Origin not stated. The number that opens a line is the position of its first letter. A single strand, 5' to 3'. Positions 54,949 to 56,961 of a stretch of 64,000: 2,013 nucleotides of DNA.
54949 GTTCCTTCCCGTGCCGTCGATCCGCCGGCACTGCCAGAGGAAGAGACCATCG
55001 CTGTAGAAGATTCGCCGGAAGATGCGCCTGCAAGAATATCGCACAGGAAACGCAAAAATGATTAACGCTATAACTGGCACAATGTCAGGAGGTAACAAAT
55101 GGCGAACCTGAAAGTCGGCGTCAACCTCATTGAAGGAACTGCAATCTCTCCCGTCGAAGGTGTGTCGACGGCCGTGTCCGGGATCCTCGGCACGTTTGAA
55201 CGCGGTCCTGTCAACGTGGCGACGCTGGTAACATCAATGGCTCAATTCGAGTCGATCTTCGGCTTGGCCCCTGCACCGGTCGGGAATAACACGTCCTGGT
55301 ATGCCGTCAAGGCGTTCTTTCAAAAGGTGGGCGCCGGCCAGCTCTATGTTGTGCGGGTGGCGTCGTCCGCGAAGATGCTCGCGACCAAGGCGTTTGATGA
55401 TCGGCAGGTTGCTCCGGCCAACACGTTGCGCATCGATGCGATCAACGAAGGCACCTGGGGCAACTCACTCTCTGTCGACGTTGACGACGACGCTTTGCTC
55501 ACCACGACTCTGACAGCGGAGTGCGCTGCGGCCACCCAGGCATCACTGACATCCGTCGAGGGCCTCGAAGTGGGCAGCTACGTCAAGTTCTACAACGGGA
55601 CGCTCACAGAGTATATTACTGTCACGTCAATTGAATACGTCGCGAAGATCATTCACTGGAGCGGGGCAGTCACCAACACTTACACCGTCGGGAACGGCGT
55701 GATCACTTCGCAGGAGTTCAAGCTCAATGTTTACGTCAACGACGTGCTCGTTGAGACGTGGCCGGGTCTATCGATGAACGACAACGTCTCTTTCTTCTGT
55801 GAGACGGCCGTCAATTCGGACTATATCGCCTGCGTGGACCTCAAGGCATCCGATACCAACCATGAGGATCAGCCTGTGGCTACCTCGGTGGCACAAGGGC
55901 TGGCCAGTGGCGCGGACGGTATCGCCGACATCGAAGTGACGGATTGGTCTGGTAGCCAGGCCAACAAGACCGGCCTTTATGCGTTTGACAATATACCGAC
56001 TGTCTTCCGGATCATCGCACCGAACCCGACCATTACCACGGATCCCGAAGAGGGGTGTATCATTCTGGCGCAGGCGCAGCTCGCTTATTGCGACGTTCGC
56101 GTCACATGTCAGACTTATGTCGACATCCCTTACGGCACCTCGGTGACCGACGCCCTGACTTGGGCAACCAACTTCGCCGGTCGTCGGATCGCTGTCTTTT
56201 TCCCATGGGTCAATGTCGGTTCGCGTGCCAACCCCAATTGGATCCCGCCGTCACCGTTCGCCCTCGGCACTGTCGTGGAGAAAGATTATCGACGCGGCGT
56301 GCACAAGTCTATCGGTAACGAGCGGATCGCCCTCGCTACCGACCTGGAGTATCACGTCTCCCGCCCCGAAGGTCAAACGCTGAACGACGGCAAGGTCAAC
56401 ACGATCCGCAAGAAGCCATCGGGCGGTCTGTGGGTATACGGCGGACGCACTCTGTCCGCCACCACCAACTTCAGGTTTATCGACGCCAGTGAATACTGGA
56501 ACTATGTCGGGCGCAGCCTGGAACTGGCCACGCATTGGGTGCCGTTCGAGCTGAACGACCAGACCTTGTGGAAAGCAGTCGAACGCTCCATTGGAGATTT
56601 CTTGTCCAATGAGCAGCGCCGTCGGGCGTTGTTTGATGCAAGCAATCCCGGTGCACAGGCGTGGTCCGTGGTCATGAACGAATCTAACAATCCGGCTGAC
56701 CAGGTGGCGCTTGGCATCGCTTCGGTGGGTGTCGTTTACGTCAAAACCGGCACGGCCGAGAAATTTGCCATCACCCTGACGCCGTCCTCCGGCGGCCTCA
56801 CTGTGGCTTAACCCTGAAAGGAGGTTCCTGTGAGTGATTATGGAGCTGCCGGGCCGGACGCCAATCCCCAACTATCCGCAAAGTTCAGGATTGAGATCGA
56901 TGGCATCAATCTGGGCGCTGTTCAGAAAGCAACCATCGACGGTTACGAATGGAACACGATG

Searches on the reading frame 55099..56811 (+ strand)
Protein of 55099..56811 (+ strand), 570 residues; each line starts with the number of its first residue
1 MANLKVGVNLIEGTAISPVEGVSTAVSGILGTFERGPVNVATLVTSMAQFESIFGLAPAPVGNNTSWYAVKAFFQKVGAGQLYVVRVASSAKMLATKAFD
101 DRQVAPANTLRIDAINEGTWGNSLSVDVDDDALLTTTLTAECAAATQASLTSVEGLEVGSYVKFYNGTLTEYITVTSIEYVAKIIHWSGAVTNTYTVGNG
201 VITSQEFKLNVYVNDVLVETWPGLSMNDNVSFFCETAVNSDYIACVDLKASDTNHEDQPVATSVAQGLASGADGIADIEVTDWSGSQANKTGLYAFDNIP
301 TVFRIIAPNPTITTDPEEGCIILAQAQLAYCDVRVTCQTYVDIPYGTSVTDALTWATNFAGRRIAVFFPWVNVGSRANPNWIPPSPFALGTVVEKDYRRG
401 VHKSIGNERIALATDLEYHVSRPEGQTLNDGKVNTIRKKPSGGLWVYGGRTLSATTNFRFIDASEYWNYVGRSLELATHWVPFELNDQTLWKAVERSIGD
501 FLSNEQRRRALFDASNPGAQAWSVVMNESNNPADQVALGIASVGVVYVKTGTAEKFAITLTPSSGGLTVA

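Call 105: search_protein_families(library=phrogs, proteins=[window:55099-56811:+], max_evalue=0.00001)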
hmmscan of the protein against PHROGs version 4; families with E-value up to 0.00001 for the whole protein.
window:55099-56811:+ (570 aa): 5 families
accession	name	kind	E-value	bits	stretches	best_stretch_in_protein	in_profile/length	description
phrog_23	-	tail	7.8e-49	167.7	1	1-560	20-460/496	tail sheath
phrog_17610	-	tail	9.1e-23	81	1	363-562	906-1106/1135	tail sheath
phrog_15814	-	unknown function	1.3e-19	70.7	1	207-543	360-707/738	-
phrog_10581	-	tail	1.4e-08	34.6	1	426-536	780-883/915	tail sheath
phrog_20545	-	tail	1.6e-07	31.6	1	7-89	27-103/538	tail sheath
